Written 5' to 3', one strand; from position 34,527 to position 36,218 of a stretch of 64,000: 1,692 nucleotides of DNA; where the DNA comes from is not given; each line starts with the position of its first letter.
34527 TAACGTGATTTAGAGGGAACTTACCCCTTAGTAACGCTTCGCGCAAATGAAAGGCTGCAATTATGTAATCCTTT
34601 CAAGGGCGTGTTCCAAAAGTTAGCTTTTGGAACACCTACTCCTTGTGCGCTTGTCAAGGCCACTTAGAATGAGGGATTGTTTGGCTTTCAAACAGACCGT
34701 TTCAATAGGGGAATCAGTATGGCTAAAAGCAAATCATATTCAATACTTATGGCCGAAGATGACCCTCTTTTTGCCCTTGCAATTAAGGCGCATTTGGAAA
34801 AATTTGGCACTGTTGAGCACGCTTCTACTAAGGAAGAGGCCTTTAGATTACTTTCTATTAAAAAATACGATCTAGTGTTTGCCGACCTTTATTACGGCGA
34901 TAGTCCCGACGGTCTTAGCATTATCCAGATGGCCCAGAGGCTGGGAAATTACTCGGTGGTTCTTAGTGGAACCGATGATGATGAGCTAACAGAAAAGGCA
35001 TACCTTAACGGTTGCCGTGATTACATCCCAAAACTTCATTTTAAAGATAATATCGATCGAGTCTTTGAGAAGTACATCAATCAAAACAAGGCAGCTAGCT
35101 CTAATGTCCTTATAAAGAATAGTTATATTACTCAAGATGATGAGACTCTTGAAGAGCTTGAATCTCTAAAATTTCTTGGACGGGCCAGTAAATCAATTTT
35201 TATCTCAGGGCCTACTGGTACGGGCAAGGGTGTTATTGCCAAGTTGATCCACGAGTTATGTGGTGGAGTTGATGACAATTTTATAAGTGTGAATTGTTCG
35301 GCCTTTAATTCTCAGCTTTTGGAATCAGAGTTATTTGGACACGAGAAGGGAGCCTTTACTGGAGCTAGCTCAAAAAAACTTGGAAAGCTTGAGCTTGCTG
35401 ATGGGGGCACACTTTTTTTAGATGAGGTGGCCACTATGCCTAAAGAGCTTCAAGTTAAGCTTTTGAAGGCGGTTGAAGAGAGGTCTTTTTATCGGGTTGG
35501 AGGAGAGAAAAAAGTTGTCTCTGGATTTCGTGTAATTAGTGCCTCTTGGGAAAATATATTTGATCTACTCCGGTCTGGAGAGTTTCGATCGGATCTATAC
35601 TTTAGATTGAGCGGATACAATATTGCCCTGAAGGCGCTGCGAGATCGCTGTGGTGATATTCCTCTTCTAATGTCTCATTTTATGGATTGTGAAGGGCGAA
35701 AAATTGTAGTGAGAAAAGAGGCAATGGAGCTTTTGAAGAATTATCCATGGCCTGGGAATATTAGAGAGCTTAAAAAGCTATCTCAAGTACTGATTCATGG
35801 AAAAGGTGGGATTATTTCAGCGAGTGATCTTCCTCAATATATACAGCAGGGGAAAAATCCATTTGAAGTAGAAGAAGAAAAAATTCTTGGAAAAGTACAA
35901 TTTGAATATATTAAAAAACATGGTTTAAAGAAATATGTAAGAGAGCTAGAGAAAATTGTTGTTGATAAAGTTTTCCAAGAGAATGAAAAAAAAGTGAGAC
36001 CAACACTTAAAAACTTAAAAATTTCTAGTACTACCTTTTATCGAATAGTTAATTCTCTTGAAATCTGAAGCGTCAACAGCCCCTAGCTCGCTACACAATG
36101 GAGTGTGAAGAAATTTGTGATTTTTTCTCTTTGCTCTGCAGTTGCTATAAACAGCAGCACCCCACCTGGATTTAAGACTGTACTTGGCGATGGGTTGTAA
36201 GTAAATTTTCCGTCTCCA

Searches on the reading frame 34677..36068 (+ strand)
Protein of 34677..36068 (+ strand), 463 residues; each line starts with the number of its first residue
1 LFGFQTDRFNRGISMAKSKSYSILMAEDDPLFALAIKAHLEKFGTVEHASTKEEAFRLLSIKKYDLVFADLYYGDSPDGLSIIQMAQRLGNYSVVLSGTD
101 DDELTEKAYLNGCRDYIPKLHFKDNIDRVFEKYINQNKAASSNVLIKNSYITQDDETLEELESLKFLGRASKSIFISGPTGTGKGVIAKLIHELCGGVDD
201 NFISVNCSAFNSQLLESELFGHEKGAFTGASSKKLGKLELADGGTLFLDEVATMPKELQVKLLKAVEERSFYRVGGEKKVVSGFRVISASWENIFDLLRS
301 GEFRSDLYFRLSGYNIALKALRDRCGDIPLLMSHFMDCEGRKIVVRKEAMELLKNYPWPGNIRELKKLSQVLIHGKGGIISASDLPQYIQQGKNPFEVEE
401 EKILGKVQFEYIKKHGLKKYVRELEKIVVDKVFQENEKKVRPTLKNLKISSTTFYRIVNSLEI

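Call 20: search_protein_families(library=ncbifam, proteins=[window:34677-36068:+], max_evalue=0.00001)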
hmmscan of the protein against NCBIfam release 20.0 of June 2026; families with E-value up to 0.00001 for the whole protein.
window:34677-36068:+ (463 aa): 28 families (the best 25 are shown)
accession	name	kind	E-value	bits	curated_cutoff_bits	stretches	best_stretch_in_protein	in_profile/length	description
NF041552.1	TF_PrdR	equivalog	9.3e-77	258.7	795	1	147-457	266-572/577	sigma-54 dependent transcriptional regulator PrdR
TIGR01818.1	ntrC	equivalog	2.2e-71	241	558.6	1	23-439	1-429/463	nitrogen regulation protein NR(I)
NF038308.1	RNA_repair_RtcR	equivalog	3.9e-71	240.5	650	1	144-435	175-485/530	RNA repair transcriptional activator RtcR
NF008469.0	PRK11361.1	equivalog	3.2e-67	227.2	714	1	23-452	7-445/461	acetoacetate metabolism transcriptional regulator AtoC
TIGR01817.1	nifA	equivalog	1.1e-66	225.8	528.85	1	140-367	187-419/534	nif-specific transcriptional activator NifA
NF003451.0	PRK05022.1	equivalog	1.9e-65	221.5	476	1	137-462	179-509/512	nitric oxide reductase transcriptional regulator NorR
TIGR02915.1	PEP_resp_reg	equivalog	6.2e-65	219.8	502.6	1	23-459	1-440/445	PEP-CTERM-box response regulator transcription factor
NF050807.1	TransRegFlbDCaul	equivalog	1.1e-64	218.9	750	1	35-367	16-342/454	sigma-54-dependent transcriptional regulator FlbD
NF011695.0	PRK15115.1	equivalog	1.7e-64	218.3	763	1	16-389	2-382/445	two-component system response regulator GlrR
TIGR02974.1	phageshock_pspF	equivalog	9.8e-61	205.8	443.55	1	151-373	2-230/336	phage shock protein operon transcriptional activator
NF008176.1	PRK10923.1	equivalog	9.2e-59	199.2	620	1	52-394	36-390/469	nitrogen regulation protein NR(I)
TIGR02329.1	propionate_PrpR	equivalog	1.9e-58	198.4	499.2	1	154-459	217-525/526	propionate catabolism operon regulatory protein PrpR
NF007689.0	PRK10365.1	equivalog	2.2e-58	198.1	760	1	21-397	6-394/441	sigma-54-dependent response regulator transcription factor ZraR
NF041946.1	LuxO_transreg_Vib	equivalog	1.1e-56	192.5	800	1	25-460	1-459/463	quorum-sensing sigma-54 dependent transcriptional regulator LuxO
NF011958.0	PRK15429.1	equivalog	6.5e-56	190.3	830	1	152-381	383-618/692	formate hydrogenlyase transcriptional activator FlhA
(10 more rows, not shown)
